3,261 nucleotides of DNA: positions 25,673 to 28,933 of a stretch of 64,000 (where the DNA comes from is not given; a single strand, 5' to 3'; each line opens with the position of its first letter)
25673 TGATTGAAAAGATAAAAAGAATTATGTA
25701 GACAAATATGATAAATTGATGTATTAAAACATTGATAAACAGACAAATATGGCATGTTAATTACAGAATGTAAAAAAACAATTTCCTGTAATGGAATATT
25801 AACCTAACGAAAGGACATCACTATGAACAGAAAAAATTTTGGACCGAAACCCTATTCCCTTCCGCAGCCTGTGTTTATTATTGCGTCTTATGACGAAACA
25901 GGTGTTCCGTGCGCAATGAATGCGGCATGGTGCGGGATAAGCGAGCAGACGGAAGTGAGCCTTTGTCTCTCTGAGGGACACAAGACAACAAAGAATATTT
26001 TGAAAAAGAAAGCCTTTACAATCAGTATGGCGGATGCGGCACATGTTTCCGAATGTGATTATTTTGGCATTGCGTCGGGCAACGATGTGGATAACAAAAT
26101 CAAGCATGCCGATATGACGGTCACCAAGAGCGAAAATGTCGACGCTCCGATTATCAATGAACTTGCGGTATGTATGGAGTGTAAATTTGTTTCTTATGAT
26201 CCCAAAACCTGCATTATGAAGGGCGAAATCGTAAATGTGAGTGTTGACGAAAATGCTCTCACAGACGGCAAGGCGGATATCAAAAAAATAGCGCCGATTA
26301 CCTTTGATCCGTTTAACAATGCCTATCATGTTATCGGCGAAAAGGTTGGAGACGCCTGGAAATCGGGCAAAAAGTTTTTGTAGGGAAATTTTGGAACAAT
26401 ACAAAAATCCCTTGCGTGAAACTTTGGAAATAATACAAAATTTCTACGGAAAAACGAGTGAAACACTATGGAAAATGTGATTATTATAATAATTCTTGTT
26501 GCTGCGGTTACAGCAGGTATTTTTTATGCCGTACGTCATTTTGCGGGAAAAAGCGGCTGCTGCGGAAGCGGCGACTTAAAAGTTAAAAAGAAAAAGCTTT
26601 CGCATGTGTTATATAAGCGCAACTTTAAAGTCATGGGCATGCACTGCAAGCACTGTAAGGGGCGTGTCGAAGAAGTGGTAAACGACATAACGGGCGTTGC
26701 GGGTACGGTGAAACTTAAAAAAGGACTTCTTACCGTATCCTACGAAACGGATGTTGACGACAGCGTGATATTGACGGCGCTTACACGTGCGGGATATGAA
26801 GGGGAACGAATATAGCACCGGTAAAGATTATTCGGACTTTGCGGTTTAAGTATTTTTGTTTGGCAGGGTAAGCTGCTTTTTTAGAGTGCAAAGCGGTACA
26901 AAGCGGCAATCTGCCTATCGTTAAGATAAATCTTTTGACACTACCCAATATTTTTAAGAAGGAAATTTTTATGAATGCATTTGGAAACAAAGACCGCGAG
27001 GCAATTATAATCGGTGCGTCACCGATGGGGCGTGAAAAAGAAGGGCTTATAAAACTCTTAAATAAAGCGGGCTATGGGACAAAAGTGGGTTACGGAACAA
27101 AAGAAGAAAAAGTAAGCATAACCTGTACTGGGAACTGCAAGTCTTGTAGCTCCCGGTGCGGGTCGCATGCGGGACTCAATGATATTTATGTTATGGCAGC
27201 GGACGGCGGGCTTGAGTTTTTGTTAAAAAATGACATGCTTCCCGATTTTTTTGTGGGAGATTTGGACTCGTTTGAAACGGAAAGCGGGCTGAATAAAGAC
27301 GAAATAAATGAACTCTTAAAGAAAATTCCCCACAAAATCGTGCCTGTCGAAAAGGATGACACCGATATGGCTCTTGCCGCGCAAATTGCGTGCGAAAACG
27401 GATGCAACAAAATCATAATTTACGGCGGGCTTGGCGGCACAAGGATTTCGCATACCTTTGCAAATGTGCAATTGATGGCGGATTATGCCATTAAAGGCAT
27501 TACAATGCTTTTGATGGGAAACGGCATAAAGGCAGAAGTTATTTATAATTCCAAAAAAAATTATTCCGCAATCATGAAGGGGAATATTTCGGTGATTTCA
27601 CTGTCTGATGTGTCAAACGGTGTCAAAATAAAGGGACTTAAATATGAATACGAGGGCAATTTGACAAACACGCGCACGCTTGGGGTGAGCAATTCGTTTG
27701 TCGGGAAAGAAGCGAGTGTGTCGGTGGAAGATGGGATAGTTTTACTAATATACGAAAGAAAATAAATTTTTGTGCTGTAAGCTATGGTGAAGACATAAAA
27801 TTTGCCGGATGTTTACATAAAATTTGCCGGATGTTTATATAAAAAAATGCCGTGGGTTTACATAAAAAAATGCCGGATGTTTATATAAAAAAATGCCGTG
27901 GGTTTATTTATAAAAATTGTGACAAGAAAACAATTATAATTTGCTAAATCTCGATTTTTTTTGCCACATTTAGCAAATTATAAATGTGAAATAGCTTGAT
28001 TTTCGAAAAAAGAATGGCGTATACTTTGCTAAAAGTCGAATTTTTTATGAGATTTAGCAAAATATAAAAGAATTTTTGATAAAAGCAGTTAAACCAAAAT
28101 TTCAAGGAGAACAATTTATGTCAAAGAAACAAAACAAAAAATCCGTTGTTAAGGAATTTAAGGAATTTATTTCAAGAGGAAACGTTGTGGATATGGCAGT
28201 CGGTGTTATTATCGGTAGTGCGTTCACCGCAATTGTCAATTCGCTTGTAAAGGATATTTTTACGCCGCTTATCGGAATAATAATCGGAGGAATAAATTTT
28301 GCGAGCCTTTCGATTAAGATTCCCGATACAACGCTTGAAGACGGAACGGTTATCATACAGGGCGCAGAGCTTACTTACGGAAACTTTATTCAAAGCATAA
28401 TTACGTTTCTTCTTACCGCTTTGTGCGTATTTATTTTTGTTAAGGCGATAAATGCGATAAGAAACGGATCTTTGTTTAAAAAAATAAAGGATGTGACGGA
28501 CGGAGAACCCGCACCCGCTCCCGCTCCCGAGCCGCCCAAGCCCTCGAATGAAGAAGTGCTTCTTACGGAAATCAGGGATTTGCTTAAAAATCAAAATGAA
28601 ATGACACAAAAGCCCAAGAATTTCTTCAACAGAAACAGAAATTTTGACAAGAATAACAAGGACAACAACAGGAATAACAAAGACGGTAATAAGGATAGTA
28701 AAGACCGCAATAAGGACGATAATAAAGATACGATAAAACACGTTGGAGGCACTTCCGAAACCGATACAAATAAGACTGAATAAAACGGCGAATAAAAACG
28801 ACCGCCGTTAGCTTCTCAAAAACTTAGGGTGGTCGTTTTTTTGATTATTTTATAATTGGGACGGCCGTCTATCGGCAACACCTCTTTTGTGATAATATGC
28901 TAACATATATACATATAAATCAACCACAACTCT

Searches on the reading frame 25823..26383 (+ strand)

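Call 39: search_protein_families(library=pfam, proteins=[window:25823-26383:+], max_evalue=0.001)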
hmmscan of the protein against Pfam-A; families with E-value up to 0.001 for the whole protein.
window:25823-26383:+ (186 aa): 1 family
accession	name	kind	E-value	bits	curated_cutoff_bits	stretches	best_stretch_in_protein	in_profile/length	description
PF01613.24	Flavin_Reduct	-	6.3e-16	59.3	27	1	12-147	3-139/153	Flavin reductase like domain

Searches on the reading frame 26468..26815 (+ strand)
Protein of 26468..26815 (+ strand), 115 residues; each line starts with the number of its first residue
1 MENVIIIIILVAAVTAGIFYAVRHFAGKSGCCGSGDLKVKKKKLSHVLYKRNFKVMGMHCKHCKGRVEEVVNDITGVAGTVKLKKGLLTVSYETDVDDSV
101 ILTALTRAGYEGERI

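Call 39: search_protein_families(library=pfam, proteins=[window:26468-26815:+], max_evalue=0.001)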
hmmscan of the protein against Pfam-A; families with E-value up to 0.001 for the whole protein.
window:26468-26815:+ (115 aa): 2 families
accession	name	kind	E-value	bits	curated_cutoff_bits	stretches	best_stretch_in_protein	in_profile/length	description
PF00403.32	HMA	-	1.8e-11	44.7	24.8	1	53-111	2-62/62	Heavy-metal-associated domain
PF12669.12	FeoB_associated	-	0.00048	20.8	27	0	3-34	2-31/44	FeoB-associated Cys-rich membrane protein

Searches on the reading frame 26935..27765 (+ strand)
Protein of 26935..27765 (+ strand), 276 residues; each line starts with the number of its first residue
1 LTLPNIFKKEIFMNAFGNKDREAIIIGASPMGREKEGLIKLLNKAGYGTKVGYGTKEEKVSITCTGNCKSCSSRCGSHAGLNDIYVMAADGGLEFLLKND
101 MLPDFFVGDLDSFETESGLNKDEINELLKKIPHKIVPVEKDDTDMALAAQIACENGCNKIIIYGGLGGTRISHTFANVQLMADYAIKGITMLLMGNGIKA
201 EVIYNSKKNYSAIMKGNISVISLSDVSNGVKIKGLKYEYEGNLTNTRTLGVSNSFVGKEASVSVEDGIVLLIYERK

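Call 39: search_protein_families(library=pfam, proteins=[window:26935-27765:+], max_evalue=0.001)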
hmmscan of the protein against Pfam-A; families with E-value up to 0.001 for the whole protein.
window:26935-27765:+ (276 aa): 3 families
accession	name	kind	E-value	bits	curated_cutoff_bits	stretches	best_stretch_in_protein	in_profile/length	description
PF04263.21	TPK_catalytic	-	6.5e-20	71.6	30.7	1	84-191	9-111/113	Thiamin pyrophosphokinase, catalytic domain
PF04265.19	TPK_B1_binding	-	7.8e-10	38.7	22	1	214-269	10-67/67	Thiamin pyrophosphokinase, vitamin B1 binding domain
PF01973.23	MptE-like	-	4.7e-06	26.9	34.6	0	82-116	49-82/171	6-hydroxymethylpterin diphosphokinase MptE-like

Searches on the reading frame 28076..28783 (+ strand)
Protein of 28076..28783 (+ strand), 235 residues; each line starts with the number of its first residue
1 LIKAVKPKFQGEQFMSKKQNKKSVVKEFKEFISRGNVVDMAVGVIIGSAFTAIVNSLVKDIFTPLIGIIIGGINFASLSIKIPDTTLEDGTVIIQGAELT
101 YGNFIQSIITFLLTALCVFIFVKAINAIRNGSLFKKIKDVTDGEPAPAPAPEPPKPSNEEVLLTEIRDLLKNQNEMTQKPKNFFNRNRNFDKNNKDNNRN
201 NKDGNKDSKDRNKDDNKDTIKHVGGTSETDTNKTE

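Call 39: search_protein_families(library=pfam, proteins=[window:28076-28783:+], max_evalue=0.001)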
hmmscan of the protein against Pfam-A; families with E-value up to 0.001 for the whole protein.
window:28076-28783:+ (235 aa): 1 family
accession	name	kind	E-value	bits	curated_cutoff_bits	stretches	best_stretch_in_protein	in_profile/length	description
PF01741.23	MscL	-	8.9e-42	142.8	27.4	1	25-171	2-123/123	Large-conductance mechanosensitive channel, MscL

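Call 54: find_encoding_contigs(protein=window:28118-28783:+, flank=10000, max_places=10)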
Protein window:28118-28783:+ (221 aa): 3 contigs read that carry it; 3 places shown.
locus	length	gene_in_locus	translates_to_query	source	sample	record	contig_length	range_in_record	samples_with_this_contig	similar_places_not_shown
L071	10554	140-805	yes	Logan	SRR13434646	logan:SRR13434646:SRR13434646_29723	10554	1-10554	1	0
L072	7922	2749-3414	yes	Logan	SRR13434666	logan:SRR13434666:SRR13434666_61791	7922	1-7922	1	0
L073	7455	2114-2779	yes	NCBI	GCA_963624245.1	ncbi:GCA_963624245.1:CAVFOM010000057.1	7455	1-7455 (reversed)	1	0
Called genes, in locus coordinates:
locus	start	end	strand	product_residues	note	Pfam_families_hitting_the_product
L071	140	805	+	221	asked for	PF01741:MscL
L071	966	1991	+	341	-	PF09983:JetD_C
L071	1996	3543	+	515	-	-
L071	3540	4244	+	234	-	PF19539:DUF6063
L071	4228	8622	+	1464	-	-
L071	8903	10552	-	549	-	?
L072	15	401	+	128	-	PF00293:NUDIX, PF14815:NUDIX_4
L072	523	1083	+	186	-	PF01613:Flavin_Reduct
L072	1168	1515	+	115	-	PF00403:HMA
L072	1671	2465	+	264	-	-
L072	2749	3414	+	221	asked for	PF01741:MscL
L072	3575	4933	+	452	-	PF09983:JetD_C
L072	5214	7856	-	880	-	PF00690:Cation_ATPase_N, PF00122:E1-E2_ATPase, PF00702:Hydrolase, PF13246:Cation_ATPase, PF00689:Cation_ATPase_C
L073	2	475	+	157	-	?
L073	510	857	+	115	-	PF00403:HMA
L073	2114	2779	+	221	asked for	PF01741:MscL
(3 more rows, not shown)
